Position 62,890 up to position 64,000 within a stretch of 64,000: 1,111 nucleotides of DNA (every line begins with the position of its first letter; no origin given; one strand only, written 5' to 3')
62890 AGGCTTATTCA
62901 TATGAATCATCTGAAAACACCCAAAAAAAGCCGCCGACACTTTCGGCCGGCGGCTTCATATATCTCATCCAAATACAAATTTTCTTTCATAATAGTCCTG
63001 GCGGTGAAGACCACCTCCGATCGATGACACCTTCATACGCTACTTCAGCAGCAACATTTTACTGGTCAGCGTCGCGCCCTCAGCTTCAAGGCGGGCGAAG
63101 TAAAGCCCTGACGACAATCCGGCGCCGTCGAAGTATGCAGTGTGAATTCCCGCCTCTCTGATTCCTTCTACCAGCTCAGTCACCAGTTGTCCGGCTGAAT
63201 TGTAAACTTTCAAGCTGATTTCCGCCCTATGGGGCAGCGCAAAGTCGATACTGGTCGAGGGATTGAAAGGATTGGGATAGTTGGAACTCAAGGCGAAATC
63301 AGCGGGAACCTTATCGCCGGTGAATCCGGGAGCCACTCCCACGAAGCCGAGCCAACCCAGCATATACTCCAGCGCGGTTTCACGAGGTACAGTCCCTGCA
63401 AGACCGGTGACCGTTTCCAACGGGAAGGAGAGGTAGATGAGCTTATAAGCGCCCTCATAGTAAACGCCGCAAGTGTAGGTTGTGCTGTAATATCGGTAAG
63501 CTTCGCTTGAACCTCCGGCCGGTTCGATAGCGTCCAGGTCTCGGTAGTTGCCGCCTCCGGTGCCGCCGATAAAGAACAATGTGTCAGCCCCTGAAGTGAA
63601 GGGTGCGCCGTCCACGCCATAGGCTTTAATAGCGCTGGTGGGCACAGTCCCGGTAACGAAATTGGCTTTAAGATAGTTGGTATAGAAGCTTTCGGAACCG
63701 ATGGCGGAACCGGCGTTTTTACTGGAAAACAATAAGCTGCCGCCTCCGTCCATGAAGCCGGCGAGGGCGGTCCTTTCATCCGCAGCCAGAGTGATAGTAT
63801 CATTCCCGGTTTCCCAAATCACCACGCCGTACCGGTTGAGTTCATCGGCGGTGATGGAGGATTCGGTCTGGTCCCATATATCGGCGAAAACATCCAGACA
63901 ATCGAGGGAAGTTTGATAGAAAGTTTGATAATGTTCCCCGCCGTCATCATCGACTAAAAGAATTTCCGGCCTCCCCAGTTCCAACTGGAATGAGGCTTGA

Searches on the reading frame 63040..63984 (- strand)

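Call 11: search_protein_families(library=pfam, proteins=[window:63040-63984:-])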
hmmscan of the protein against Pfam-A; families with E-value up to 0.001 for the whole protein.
window:63040-63984:- (314 aa): 2 families
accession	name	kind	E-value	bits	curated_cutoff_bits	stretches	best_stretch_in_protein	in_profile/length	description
PF18962.6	Por_Secre_tail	-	7e-08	33.1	27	1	236-310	2-73/75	Secretion system C-terminal sorting domain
PF13860.13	FlgD_ig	-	0.00071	19.9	27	0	244-301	12-75/79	FlgD Ig-like domain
